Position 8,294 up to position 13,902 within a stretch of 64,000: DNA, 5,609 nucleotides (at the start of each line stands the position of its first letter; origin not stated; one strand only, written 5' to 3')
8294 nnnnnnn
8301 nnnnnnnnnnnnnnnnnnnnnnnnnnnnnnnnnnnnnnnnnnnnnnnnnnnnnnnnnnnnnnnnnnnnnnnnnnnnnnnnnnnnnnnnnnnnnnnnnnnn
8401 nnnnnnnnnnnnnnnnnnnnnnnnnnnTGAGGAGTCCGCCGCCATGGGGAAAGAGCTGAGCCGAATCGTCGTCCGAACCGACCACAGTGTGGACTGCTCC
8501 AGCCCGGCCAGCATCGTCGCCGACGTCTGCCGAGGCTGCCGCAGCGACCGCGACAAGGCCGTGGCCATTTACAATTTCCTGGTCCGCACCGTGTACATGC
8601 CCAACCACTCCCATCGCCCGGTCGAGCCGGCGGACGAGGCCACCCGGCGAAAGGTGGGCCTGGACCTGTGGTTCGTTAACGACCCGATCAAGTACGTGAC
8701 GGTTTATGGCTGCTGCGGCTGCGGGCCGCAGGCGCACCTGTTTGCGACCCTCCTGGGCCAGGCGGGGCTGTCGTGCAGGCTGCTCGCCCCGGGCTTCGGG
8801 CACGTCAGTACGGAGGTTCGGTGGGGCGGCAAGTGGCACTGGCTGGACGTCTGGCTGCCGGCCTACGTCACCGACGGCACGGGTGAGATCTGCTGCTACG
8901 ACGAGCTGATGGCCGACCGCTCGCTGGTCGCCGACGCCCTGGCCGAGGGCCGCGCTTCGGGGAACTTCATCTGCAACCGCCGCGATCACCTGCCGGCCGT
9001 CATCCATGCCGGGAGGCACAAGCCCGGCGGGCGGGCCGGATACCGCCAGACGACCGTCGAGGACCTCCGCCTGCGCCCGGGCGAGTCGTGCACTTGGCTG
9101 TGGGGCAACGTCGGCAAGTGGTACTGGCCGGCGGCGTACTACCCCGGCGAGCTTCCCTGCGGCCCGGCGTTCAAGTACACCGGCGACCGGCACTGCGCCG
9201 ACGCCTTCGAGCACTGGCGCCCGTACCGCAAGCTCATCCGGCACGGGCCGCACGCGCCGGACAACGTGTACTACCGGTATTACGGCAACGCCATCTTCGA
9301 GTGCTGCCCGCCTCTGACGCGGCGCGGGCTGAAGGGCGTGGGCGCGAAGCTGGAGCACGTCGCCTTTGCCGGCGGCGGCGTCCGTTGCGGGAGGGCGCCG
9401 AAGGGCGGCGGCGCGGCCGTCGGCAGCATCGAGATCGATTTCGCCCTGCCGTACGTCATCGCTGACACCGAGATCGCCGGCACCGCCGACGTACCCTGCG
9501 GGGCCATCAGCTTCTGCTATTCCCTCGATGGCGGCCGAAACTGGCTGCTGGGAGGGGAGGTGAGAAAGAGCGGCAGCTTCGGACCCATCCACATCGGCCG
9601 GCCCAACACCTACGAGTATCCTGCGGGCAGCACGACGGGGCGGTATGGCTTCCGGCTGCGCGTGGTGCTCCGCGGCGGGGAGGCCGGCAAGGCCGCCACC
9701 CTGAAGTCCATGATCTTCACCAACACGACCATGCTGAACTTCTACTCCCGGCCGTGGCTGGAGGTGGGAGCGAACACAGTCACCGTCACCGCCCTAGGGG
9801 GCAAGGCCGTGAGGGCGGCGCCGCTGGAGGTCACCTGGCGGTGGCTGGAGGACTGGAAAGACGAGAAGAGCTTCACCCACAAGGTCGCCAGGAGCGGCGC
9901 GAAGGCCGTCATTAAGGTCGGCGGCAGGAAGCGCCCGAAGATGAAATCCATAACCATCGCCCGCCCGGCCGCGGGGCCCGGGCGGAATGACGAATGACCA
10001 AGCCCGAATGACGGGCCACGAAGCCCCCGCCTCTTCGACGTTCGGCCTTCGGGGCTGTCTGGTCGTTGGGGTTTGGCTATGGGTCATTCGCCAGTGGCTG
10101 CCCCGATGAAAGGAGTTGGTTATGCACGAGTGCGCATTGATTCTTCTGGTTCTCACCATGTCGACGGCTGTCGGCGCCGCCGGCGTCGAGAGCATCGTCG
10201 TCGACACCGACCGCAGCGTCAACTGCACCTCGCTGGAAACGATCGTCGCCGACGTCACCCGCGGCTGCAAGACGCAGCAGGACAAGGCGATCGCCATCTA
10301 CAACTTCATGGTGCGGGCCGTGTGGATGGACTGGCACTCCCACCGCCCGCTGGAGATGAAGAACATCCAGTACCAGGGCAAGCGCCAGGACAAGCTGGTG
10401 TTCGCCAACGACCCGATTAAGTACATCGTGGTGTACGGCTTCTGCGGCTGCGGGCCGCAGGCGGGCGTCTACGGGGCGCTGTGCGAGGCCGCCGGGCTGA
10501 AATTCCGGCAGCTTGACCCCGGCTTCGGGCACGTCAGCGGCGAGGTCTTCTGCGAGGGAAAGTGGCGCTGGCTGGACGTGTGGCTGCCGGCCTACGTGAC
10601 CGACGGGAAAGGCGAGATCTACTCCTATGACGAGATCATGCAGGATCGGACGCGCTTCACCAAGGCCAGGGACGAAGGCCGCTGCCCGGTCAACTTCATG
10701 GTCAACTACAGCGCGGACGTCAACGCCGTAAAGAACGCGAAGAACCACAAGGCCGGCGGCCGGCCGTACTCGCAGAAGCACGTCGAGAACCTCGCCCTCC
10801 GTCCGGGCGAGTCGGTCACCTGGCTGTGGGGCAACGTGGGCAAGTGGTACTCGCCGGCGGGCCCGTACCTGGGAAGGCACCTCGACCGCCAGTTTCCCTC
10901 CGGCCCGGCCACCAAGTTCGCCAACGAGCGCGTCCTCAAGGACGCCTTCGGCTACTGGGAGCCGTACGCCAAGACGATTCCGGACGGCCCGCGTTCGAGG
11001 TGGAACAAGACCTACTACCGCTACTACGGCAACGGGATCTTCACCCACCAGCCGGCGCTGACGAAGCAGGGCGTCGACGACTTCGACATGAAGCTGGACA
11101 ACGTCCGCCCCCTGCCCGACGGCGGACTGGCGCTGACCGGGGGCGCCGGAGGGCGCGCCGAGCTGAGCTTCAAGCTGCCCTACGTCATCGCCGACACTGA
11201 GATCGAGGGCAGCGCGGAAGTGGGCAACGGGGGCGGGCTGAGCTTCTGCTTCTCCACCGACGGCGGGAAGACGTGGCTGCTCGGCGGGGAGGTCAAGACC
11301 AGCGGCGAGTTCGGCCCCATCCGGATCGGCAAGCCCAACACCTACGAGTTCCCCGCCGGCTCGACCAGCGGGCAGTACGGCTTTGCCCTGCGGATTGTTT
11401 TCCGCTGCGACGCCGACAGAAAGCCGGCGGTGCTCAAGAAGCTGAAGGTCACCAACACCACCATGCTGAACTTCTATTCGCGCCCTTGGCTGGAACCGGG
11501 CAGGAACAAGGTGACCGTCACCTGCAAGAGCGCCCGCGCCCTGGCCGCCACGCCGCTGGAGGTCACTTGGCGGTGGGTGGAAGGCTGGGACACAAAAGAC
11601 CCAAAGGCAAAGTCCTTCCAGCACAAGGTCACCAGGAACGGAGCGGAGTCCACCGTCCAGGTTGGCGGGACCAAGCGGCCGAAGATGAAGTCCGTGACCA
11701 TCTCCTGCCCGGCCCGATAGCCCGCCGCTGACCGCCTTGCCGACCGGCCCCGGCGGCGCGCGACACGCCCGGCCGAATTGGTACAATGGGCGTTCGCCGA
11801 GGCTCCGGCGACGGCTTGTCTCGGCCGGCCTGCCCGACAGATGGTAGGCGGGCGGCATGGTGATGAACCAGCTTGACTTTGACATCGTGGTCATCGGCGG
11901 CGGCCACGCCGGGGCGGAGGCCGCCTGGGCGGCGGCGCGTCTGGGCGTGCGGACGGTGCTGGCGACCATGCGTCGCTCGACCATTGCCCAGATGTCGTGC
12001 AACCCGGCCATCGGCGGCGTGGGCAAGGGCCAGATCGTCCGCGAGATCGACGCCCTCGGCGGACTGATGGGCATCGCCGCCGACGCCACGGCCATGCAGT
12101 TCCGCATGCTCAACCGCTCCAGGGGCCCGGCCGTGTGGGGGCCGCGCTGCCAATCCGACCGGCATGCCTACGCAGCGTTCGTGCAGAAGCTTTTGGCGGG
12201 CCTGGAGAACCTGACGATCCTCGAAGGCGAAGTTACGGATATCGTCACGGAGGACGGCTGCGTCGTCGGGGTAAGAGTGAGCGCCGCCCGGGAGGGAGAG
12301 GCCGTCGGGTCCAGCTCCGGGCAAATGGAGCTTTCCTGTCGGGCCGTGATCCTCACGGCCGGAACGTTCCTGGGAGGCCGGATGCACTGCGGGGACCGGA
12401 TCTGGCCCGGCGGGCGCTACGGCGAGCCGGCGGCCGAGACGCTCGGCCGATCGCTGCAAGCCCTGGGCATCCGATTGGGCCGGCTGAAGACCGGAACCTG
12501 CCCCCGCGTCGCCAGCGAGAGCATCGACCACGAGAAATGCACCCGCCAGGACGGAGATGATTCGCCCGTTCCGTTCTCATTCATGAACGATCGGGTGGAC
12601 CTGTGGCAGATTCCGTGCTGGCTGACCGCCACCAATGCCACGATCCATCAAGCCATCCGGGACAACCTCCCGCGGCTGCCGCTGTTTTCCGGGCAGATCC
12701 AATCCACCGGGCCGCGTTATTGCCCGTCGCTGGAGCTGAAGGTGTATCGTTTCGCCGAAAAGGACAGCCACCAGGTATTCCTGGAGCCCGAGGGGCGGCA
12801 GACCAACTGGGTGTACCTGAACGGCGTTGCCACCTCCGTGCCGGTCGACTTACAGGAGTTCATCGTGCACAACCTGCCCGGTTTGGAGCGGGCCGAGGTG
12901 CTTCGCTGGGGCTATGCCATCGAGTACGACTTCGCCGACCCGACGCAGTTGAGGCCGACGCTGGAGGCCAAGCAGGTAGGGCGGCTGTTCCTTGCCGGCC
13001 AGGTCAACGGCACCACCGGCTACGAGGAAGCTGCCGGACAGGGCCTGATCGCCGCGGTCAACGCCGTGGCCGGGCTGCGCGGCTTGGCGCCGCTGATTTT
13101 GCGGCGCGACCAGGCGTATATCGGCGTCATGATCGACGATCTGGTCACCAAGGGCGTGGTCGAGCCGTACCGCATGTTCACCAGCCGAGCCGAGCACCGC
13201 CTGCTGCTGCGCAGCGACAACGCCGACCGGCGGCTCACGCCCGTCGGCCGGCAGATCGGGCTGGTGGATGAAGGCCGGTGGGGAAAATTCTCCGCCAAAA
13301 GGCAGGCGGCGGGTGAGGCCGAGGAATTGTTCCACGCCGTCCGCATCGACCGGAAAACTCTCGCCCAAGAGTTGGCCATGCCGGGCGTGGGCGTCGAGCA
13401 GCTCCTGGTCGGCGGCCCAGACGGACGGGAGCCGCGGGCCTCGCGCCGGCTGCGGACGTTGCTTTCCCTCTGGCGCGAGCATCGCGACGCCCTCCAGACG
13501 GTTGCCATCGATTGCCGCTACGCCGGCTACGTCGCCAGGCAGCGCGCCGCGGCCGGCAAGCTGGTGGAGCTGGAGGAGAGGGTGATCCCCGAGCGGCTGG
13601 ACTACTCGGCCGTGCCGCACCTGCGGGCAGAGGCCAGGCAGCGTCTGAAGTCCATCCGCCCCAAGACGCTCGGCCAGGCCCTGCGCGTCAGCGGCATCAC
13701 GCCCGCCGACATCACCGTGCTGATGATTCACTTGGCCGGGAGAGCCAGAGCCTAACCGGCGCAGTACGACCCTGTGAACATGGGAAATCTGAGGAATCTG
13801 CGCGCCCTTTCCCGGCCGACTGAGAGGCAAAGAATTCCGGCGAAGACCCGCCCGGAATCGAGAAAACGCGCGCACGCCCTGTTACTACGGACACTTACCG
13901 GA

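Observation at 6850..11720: Tandem array of three paralogous ~520-aa proteins with a conserved Cys...His...Asp core (putative transglutaminase-like fold)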

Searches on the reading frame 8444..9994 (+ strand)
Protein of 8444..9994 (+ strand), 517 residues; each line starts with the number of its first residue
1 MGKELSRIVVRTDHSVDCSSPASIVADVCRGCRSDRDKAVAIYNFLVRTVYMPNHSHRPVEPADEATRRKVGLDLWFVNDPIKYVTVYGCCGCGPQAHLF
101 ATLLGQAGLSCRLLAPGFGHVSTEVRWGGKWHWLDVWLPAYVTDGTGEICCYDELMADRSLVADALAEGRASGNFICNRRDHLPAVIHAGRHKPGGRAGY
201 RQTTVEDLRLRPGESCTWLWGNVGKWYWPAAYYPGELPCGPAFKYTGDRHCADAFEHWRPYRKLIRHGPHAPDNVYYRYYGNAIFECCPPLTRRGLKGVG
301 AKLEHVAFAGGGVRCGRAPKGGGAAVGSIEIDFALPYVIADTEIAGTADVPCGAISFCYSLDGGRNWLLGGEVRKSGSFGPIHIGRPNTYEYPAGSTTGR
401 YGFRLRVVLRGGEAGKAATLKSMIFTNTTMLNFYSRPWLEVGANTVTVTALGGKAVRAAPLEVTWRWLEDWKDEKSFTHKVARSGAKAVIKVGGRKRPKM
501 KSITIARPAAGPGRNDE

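Call 4: search_protein_families(library=pfam, proteins=[window:8444-9994:+], max_evalue=10)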
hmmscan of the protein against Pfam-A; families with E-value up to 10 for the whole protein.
window:8444-9994:+ (517 aa): 2 families
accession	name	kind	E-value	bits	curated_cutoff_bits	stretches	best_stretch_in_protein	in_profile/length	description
PF01841.26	Transglut_core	-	0.00051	20.7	23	1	24-140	3-100/108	Transglutaminase-like superfamily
PF05590.16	DUF769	-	4.2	6.9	21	1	122-146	184-208/259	Xylella fastidiosa protein of unknown function (DUF769)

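Call 5: search_protein_families(library=ncbifam, proteins=[window:8444-9994:+], max_evalue=10)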
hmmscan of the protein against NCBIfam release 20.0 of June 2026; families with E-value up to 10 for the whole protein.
window:8444-9994:+ (517 aa): 0 families

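Call 70: search_protein_families(library=padloc, proteins=[window:8444-9994:+], max_evalue=0.01)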
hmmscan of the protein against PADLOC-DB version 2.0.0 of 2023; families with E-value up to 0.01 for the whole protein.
window:8444-9994:+ (517 aa): 0 families

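Call 71: search_protein_families(library=phrogs, proteins=[window:8444-9994:+], max_evalue=0.01)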
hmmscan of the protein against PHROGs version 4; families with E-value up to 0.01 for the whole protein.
window:8444-9994:+ (517 aa): 0 families

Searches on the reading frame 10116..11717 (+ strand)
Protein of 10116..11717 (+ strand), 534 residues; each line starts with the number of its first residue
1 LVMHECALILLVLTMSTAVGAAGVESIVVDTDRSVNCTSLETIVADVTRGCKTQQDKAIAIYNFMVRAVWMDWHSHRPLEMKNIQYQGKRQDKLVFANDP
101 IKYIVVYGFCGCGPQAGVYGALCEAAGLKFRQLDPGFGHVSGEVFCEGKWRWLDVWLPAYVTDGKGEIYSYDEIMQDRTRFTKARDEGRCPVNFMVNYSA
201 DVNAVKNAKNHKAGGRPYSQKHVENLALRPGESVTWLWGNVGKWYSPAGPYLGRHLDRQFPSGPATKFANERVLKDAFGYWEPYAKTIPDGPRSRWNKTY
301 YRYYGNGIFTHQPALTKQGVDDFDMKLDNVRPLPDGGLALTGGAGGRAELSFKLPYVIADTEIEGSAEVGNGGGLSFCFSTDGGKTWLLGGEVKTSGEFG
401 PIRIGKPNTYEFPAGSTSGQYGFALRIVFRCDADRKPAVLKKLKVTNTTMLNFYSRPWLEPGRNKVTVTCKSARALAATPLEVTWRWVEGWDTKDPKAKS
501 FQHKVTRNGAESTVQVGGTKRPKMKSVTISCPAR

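Call 4: search_protein_families(library=pfam, proteins=[window:10116-11717:+], max_evalue=10)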
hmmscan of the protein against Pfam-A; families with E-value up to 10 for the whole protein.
window:10116-11717:+ (534 aa): 2 families
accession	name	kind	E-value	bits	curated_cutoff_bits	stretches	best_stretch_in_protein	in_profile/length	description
PF01841.26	Transglut_core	-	0.024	15.4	23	1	42-158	2-99/108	Transglutaminase-like superfamily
PF02012.26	BNR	-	0.26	11.8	27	1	379-387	2-10/12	BNR/Asp-box repeat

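Call 5: search_protein_families(library=ncbifam, proteins=[window:10116-11717:+], max_evalue=10)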
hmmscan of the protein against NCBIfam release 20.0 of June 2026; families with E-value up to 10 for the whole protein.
window:10116-11717:+ (534 aa): 0 families

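Call 70: search_protein_families(library=padloc, proteins=[window:10122-11717:+], max_evalue=0.01)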
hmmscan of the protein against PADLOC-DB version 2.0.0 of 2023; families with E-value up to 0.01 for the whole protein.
window:10122-11717:+ (532 aa): 0 families

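Call 71: search_protein_families(library=phrogs, proteins=[window:10122-11717:+], max_evalue=0.01)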
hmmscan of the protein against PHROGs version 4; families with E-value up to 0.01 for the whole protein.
window:10122-11717:+ (532 aa): 0 families

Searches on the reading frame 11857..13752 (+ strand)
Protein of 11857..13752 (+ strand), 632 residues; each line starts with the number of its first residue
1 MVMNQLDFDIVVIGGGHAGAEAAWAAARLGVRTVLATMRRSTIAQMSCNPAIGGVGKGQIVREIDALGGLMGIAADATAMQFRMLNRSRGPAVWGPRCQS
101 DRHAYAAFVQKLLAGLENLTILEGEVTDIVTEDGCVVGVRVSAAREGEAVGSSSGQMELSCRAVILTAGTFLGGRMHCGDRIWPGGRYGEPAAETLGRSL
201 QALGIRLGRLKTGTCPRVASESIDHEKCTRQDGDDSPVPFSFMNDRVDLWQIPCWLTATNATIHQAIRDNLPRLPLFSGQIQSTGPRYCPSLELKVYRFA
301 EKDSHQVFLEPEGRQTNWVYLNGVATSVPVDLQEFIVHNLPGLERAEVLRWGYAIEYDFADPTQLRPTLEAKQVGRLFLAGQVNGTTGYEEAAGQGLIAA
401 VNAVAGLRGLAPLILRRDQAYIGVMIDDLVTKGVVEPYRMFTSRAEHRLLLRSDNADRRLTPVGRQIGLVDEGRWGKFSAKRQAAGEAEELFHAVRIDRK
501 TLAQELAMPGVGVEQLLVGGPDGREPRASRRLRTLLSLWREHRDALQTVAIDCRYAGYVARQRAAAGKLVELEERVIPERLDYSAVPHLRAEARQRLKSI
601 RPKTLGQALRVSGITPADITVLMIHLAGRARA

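Call 82: search_protein_families(library=pfam, proteins=[window:11857-13752:+], max_evalue=0.00001)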
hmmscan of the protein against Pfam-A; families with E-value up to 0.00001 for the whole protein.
window:11857-13752:+ (632 aa): 3 families
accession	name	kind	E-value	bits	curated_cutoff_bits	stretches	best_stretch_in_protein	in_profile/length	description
PF01134.28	GIDA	-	7.2e-151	503.1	22.1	1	9-409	1-389/391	Glucose inhibited division protein A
PF13932.14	SAM_GIDA_C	-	3.7e-22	78.3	27.1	1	569-623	3-57/57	tRNA modifying enzyme MnmG/GidA C-terminal helical bundle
PF12831.13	FAD_oxidored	-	1.4e-06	28.3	27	1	9-145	1-130/416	FAD dependent oxidoreductase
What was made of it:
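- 11857..13755 (+): mnmG (gidA), the downstream boundary of the array. PF01134 at 503 bits (call 82).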
